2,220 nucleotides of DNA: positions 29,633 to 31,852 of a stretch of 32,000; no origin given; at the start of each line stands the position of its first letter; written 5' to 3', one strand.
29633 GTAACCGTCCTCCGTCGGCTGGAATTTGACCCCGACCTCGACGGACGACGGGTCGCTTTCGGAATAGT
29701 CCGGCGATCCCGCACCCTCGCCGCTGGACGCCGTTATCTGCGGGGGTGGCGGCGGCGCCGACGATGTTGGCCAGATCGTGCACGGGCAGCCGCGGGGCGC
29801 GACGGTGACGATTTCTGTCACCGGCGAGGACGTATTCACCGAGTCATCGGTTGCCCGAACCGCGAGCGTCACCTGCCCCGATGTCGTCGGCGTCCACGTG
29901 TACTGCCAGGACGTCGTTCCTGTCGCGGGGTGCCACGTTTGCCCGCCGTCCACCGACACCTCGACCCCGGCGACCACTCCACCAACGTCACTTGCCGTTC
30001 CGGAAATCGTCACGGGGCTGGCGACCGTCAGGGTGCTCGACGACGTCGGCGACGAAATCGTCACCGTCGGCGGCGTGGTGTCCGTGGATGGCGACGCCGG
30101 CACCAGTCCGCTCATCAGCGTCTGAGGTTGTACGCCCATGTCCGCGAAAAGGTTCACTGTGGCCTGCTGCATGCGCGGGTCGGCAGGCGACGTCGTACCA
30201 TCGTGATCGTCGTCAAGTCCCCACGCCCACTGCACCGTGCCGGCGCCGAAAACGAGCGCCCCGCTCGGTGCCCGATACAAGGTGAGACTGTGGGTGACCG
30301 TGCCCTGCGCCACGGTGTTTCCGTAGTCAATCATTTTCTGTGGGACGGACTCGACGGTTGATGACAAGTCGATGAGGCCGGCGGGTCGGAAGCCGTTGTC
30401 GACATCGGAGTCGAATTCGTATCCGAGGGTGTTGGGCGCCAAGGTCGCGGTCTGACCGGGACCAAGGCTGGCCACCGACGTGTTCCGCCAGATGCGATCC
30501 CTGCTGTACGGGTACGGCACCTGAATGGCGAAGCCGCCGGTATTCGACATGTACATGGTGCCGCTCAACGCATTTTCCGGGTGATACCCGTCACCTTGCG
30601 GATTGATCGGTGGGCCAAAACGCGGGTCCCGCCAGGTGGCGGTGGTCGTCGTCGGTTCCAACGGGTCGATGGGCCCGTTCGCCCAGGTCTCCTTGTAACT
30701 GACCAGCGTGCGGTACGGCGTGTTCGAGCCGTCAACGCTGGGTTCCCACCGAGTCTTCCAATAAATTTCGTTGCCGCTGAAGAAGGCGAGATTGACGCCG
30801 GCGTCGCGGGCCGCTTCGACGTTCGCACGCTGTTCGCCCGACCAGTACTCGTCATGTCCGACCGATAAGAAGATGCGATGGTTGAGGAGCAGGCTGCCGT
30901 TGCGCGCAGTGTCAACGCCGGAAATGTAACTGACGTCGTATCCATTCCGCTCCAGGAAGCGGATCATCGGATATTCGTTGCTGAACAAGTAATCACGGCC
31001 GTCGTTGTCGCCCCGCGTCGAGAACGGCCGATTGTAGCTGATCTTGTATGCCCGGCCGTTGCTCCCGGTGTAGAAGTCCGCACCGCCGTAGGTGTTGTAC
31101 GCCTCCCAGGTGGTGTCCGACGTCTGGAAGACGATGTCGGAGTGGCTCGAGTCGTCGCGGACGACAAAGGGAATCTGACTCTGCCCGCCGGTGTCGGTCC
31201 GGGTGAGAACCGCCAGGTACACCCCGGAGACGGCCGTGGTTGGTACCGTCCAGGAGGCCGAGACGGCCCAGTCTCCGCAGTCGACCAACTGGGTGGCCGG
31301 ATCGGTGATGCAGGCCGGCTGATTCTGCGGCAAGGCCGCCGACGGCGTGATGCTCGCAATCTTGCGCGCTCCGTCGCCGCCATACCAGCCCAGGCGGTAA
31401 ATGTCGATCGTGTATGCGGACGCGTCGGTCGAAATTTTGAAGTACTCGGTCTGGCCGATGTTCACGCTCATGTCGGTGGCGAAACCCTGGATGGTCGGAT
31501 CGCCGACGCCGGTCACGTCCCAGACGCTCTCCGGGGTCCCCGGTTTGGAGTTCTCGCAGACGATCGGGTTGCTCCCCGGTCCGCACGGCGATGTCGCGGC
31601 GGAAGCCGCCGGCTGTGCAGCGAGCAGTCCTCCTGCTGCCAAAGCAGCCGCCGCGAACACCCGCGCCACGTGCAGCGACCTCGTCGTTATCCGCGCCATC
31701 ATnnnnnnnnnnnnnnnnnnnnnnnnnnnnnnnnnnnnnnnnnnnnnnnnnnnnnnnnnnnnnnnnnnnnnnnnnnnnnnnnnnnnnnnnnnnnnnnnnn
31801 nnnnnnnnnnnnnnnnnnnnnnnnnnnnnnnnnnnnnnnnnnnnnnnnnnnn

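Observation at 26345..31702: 1785-aa secreted protein: DMFase-beta-like domain followed by five CPC-capped DUF4082 modules, translationally coupled to a sugar aminotransferase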

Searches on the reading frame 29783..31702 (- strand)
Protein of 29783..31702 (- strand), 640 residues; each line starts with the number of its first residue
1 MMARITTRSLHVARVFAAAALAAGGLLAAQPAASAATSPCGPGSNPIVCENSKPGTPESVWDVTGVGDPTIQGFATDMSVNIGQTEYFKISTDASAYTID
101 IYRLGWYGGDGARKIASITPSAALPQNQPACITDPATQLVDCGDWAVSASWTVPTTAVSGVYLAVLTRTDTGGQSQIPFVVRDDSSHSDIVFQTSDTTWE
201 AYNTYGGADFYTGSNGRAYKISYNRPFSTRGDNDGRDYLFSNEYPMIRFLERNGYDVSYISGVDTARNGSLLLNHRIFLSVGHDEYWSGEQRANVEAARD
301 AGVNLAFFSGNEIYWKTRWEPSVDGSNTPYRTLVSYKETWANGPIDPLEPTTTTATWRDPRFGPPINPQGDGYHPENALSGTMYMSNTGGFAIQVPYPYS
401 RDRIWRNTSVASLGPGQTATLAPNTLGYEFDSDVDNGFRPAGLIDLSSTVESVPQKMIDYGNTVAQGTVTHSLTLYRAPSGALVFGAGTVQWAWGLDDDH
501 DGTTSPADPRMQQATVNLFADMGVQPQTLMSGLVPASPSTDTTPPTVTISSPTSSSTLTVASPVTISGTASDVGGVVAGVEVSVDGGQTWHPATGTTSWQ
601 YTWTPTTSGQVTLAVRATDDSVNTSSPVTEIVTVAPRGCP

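Call 18: find_homologous_proteins(query=window:29783-31702:-, max_evalue=1e-10)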
Query window:29783-31702:- (640 aa): 5195 proteins with E <= 1e-10 among 8000 candidates; the best 120 are listed.
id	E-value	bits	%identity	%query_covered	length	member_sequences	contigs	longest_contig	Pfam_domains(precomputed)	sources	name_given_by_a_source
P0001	2.0e-264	897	67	92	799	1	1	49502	PF13313.12,PF17957.8,PF20254.4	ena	-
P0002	4.3e-262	890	66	93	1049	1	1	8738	PF13313.12,PF13205.13,PF17957.8,PF20254.4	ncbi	ncbi:MAG TPA: N,N-dimethylformamidase beta subunit family domain-containing protein, partial [Microm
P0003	2.4e-261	887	65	100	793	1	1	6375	PF13313.12,PF17957.8,PF20254.4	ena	-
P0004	8.0e-261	885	66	93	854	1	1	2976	PF13313.12,PF13205.13,PF17957.8,PF03404.23,PF20254.4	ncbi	ncbi:MAG TPA: N,N-dimethylformamidase beta subunit family domain-containing protein, partial [Mycoba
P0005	9.4e-260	882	63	98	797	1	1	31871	PF13313.12,PF17957.8,PF20254.4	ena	-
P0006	1.1e-259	882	65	97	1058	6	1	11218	PF13313.12,PF13205.13,PF17957.8,PF03404.23,PF20254.4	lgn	-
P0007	1.3e-258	878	65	98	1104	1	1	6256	PF13313.12,PF13205.13,PF17957.8,PF20254.4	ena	-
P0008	1.4e-255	868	63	100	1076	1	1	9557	PF13313.12,PF13205.13,PF17957.8,PF03404.23,PF20254.4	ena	-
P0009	9.8e-255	865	64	96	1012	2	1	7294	PF13313.12,PF13205.13,PF17957.8,PF20254.4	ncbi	ncbi:MAG: N,N-dimethylformamidase beta subunit family domain-containing protein, partial [Pedococcus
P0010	2.9e-253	860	64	94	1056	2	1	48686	PF13313.12,PF13205.13,PF17957.8,PF20254.4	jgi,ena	-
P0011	3.3e-252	857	66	91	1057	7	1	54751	PF13313.12,PF13205.13,PF17957.8,PF20254.4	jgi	jgi:N,N-dimethylformamidase beta subunit-like, C-terminal/Domain of unknown function (DUF4082)/Bacte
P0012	1.2e-251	855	64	97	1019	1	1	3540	PF13313.12,PF17957.8,PF20254.4,PF19077.7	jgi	jgi:hypothetical protein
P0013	1.9e-250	851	62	96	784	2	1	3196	PF13313.12,PF17957.8,PF20254.4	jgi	jgi:hypothetical protein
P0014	3.8e-250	850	62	97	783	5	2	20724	PF13313.12,PF17957.8,PF20254.4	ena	-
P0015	6.8e-250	849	64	92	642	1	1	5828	PF03404.23,PF20254.4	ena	-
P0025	1.3e-246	838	63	94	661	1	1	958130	PF17957.8,PF20254.4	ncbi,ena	-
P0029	2.9e-246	837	64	95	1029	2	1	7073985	PF13313.12,PF13205.13,PF17957.8,PF20254.4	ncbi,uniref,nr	ncbi:N,N-dimethylformamidase beta subunit family domain-containing protein [Micromonospora viridifac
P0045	8.8e-245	832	65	90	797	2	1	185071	PF13313.12,PF17957.8,PF03404.23,PF20254.4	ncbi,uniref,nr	ncbi:DUF4082 domain-containing protein [Azohydromonas sp. G-1-1-14]|uniref:DUF4082 domain-containing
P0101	1.4e-240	819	60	100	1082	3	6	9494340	PF13313.12,PF13205.13,PF17957.8,PF20254.4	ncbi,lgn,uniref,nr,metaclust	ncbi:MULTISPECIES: N,N-dimethylformamidase beta subunit family domain-containing protein [Nostocales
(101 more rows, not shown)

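Call 23: search_solved_structures(query=A2, max_evalue=1, show_alignments=2)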
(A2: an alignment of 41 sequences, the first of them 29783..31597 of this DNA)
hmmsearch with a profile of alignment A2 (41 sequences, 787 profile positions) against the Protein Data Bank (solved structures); distinct sequences matched with E-value up to 1: 33.
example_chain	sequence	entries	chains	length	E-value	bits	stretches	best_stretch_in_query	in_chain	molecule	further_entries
8i5a_A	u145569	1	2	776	4.6e-10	41.5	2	239-313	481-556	N-acetyl-(R)-beta-phenylalanine acylase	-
8huy_A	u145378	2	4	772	3.4e-09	38.6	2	239-313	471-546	Chains: A,B | N-acetyl-(R)-beta-phenylalanine acylase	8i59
9kvu_A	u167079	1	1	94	2.7e-07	32.3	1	532-625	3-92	bacterial immunoglobulin domain B1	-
3pdd_A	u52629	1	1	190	2.2e-06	29.3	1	533-626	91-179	Glycoside hydrolase, family 9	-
5wa0_A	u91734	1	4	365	7.8e-06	27.5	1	528-620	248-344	Putative sulfite oxidase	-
2a9b_A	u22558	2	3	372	7.8e-06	27.5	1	531-618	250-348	Sulfite Oxidase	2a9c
2a9d_A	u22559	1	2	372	7.8e-06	27.5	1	531-618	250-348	Sulfite Oxidase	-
2a99_A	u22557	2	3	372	7.8e-06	27.5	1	531-618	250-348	Sulfite Oxidase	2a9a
5k3x_A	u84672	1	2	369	7.9e-06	27.5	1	528-620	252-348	Putative sulfite oxidase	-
4pw3_A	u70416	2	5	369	7.9e-06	27.5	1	528-620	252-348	Putative sulfite oxidase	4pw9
3hbq_A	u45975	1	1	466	1.1e-05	27.1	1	532-618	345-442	Sulphite oxide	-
3hbg_A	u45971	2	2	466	1.1e-05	27.1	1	532-618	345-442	Sulfite Oxidase mutant C185S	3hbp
1sox_A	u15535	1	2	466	1.1e-05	27.1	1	532-618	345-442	SULFITE OXIDASE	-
3hc2_A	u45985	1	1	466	1.1e-05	27.1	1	532-618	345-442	sulfite oxidase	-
3r19_A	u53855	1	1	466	1.1e-05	27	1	531-618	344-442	Sulfite oxidase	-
6lvb_A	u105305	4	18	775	0.00011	23.7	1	198-310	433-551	N,N-dimethylformamidase large subunit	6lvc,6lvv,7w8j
6lvd_A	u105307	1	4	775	0.0026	19.1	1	199-310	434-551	N,N-dimethylformamidase large subunit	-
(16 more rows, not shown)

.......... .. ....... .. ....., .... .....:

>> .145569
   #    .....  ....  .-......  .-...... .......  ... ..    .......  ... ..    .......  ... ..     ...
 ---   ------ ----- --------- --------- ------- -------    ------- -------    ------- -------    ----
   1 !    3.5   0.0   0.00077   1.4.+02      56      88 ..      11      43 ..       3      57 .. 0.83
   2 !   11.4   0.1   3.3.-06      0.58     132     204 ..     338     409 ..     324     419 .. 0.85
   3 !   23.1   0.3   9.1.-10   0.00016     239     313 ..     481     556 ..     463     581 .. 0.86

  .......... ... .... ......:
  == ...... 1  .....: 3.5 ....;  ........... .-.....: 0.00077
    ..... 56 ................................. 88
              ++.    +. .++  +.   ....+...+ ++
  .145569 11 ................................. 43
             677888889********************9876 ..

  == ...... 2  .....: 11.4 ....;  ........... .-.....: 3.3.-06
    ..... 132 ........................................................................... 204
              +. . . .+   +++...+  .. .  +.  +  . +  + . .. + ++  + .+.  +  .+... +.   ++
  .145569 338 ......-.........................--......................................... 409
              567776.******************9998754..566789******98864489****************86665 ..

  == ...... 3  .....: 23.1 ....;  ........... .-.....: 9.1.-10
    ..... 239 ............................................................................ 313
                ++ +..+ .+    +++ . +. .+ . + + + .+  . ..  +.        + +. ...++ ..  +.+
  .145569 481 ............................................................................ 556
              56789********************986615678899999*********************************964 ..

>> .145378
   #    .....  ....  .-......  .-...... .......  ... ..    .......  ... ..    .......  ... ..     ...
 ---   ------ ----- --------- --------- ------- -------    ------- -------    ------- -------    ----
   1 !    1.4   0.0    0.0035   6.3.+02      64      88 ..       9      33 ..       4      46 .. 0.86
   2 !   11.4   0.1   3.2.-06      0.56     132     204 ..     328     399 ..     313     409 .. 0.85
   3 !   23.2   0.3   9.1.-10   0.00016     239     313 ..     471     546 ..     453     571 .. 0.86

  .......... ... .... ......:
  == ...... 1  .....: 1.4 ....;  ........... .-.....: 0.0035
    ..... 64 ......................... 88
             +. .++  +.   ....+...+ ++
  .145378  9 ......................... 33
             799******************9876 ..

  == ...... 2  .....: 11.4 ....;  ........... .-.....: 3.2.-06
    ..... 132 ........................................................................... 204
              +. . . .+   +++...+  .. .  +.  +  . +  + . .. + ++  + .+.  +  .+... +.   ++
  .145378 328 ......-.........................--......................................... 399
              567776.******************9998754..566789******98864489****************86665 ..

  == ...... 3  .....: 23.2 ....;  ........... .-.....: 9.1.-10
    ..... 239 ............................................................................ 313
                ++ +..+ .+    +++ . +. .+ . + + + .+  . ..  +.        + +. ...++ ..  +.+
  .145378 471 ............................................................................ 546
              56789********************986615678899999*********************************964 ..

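Call 39: predict_structure(alignment_id=A2)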
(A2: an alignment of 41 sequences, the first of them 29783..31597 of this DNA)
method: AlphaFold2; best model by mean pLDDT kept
length: 605 residues; sequences in the alignment: 41
mean_pLDDT: 86.0   pTM: 0.90
mean pLDDT of the five models: 86.0, 84.0, 82.3, 82.3, 81.8
residues with pLDDT >= 90: 346; 70-90: 168; 50-70: 77; < 50: 14
segments of 3 or more residues with pLDDT < 50: 198-200, 329-334
pLDDT, mean of each block of 10 residues (from residue 1): 69 93 88 87 92 93 96 95 90 86 84 96 95 92 94 92 53 58 74 63 77 95 92 95 84 84 97 75 83 85 58 61 59 51 83 89 95 96 91 84 89 95 79 95 96 82 71 93 97 93 93 96 95 94 96 93 96 96 96 96 73
secondary structure, 60 per line:
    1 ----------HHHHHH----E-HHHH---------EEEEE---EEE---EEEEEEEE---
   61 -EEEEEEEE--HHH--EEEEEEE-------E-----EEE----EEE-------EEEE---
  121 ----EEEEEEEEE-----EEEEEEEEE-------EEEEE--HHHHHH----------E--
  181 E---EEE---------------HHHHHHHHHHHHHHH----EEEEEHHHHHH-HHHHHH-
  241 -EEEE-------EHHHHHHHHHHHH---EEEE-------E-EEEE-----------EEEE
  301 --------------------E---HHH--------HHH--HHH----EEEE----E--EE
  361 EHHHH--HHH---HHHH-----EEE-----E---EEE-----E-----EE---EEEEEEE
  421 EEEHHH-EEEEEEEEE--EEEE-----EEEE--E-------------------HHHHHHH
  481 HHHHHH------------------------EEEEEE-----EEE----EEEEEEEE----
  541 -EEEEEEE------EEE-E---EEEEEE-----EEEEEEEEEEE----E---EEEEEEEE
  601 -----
elements in order: H11-16 H23-26 E36-40 E44-46 E50-57 E62-69 E77-83 E97-99 E104-106 E114-117 E125-133 E139-147 E155-159 H162-167 E185-187 H203-217 E222-226 H227-232 H234-239 E242-245 H254-265 E269-272 E282-285 E297-300 E348-351 E359-361 H362-365 H374-377 E383-385 E395-397 E414-423 E428-436 E439-442 E448-451 H474-486 E511-516 E522-524 E529-536 E542-548 E555-557 E563-568 E574-584 E593-600
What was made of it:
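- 30083..31597 (-): Catalytic region, aa 36-540: an N-terminal beta-sandwich (equivalent to DMFase domain I) plus the alpha/beta/alpha DMFA2_C domain (Pfam aa 98-499). Two conserved Cys pairs: C40/C49 and C131/C142. AlphaFold2 model pLDDT 86, pTM 0.90 (call 39).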

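Call 44: fold_search(model_id=the predicted structure, library=pdb)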
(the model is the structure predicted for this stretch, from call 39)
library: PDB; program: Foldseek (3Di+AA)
matches with E <= 10: 1999; with E <= 0.001: 60
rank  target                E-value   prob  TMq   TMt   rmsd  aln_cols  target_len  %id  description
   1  8i5a_B                1.6e-16  1.00  0.56  0.47   8.2       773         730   13  N-acetyl-(R)-beta-phenylalanine acylase, 2.75 angstrom resolution (released 2023-03-15)
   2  8i5a_A                2.5e-16  1.00  0.53  0.44  13.3       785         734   13  N-acetyl-(R)-beta-phenylalanine acylase, 2.75 angstrom resolution (released 2023-03-15)
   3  8huy_A                4.4e-16  1.00  0.56  0.47   7.4       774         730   13  N-acetyl-(R)-beta-phenylalanine acylase (released 2023-03-15)
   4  8i59_B                8.4e-16  1.00  0.53  0.45   9.4       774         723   13  N-acetyl-(R)-beta-phenylalanine acylase, selenomethionyl derivative (released 2023-03-15)
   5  8huy_B                1.1e-15  1.00  0.55  0.47   7.7       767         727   13  N-acetyl-(R)-beta-phenylalanine acylase (released 2023-03-15)
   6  8i59_A                1.1e-15  1.00  0.53  0.45  13.3       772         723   13  N-acetyl-(R)-beta-phenylalanine acylase, selenomethionyl derivative (released 2023-03-15)
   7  6lvd_A                1.4e-14  1.00  0.49  0.40   5.0       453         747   17  Structure of Dimethylformamidase, tetramer, Y440A mutant (released 2020-06-03)
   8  6lvb_A                4.1e-14  1.00  0.48  0.38   4.7       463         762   18  Structure of Dimethylformamidase, tetramer (released 2020-06-03)
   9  6lve_A                3.5e-13  1.00  0.47  0.39   9.8       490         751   16  Structure of Dimethylformamidase, tetramer, E521A mutant (released 2020-06-03)
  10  2c9x_A                1.1e-07  1.00  0.14  0.22  19.1       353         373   13  Sulfite dehydrogenase from Starkeya Novella Y236F mutant (released 2006-08-16)
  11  2ca3_A                2.2e-07  1.00  0.14  0.22  19.0       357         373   13  Sulfite dehydrogenase from Starkeya Novella r55m mutant (released 2007-02-20)
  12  2blf_A                2.7e-07  1.00  0.15  0.23  17.7       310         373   14  Sulfite dehydrogenase from Starkeya Novella (released 2005-04-28)
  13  2ca4_A                2.9e-07  1.00  0.14  0.22  19.1       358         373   13  Sulfite dehydrogenase from Starkeya Novella mutant (released 2007-02-20)
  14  2a9a_B                9.2e-07  1.00  0.14  0.24  17.5       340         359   14  Crystal structure of recombinant chicken sulfite oxidase with the bound product, sulfate, at the active site (released 2005-08-02)
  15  1sox_A                1.6e-06  1.00  0.14  0.18  17.9       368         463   14  SULFITE OXIDASE FROM CHICKEN LIVER (released 1998-04-29)
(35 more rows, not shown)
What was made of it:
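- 29858..30070 (-): Big_7 Ig-like domain, aa 545-615. Foldseek matches to Ig and fibronectin-III-like modules with TM up to 0.86 (call 44).
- The Big_7 domain matches S-layer and adhesin Ig modules (call 44).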

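Call 65: find_encoding_contigs(protein=P0045, flank=10000, max_places=1)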
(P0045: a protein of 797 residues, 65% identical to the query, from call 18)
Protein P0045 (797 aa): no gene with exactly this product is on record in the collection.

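Call 66: find_encoding_contigs(protein=P0101, flank=10000, max_places=1)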
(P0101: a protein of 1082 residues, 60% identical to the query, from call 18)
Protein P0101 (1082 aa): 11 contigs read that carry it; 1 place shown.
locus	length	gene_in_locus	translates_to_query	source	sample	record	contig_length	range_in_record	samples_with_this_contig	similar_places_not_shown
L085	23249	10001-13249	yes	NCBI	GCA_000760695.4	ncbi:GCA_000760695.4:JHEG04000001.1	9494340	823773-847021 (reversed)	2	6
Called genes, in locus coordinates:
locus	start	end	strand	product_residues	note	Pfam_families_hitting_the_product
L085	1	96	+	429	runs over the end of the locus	-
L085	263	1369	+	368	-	PF13439:Glyco_transf_4 (weak), PF00534:Glycos_transf_1, PF13692:Glyco_trans_1_4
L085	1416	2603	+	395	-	PF20706:GT4-conflict, PF00534:Glycos_transf_1, PF13692:Glyco_trans_1_4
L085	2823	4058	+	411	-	PF13439:Glyco_transf_4, PF13579:Glyco_trans_4_4, PF20706:GT4-conflict, PF00534:Glycos_transf_1, PF13692:Glyco_trans_1_4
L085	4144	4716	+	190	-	PF00132:Hexapep (faint)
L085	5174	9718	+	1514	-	PF23381:Beta-prop_IFT122_1st, PF23410:Beta-prop_VPS8, PF23775:Beta-prop_RIG_2nd, PF24796:WDR55, PF24807:WD40_CDC20-Fz, PF24814:WD40_Prp19, PF24817:WD40_WDHD1_1st, PF25168:Beta-prop_WDR36-Utp21_2nd, +57 more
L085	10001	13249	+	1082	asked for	PF20254:DMFA2_C, PF17957:Big_7, PF13313:DUF4082, PF13205:Big_5, PF13313:DUF4082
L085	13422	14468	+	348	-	PF00953:Glycos_transf_4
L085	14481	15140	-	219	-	PF06314:ADC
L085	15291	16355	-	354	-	-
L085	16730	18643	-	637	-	PF00012:HSP70, PF06723:MreB_Mbl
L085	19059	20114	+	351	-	PF01207:Dus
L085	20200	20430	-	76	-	PF07927:HicA_toxin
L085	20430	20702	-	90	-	-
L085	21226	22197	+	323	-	PF01379:Porphobil_deam, PF03900:Porphobil_deamC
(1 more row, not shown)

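Call 67: find_encoding_contigs(protein=P0025, flank=10000, max_places=1)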
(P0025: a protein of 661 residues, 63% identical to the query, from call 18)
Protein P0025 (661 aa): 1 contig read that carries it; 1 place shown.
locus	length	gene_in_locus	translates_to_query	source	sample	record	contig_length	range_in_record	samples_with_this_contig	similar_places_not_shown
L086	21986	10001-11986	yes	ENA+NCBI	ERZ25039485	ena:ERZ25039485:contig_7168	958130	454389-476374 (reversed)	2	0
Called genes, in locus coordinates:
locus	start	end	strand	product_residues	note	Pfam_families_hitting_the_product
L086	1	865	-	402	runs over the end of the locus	PF02881:SRP54_N, PF13604:AAA_30 (weak), PF00448:SRP54, PF01656:CbiA (faint)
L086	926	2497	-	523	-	PF02463:SMC_N, PF13304:AAA_21 (weak)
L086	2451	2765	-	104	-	-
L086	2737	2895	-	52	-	-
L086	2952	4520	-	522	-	PF02463:SMC_N, PF13175:AAA_15, PF13476:AAA_23, PF13555:AAA_29 (weak), PF13304:AAA_21 (weak)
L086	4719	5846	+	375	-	PF00108:Thiolase_N (faint), PF08545:ACP_syn_III, PF08541:ACP_syn_III_C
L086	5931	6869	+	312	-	PF00561:Abhydrolase_1, PF12146:Hydrolase_4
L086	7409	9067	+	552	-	PF00501:AMP-binding, PF01370:Epimerase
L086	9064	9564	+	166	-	-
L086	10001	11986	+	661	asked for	PF20254:DMFA2_C, PF17957:Big_7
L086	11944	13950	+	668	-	PF08005:PHR (faint), PF13313:DUF4082, PF13205:Big_5, PF13313:DUF4082, PF13205:Big_5, PF13313:DUF4082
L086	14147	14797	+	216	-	PF13313:DUF4082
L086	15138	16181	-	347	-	PF26549:Tricorn_N (weak)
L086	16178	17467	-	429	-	PF07690:MFS_1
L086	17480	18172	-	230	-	-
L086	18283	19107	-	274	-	PF01149:Fapy_DNA_glyco, PF06831:H2TH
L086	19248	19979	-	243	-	PF22935:RM44_endonuclase (faint), PF14622:Ribonucleas_3_3, PF00636:Ribonuclease_3, PF00035:dsrm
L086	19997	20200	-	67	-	PF01783:Ribosomal_L32p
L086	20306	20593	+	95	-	-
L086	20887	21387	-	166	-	PF01467:CTP_transf_like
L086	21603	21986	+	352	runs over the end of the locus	PF00155:Aminotran_1_2, PF00266:Aminotran_5, PF01041:DegT_DnrJ_EryC1 (weak), PF01053:Cys_Met_Meta_PP (weak), PF12897:Asp_aminotransf (weak)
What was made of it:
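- One split homologue (L086) sits beside MFS and Tricorn_N-like genes, with no glycosyltransferase or sugar-modifying genes called in its flanks apart from a cut aminotransferase gene with a weak DegT hit at the locus end (call 67).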

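Call 68: find_encoding_contigs(protein=P0029, flank=10000, max_places=1)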
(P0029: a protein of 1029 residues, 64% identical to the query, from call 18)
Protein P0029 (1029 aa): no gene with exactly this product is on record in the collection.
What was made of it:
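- Tried and rejected: Context look-ups for P0045 and P0029 returned nothing on record (calls 65, 68).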
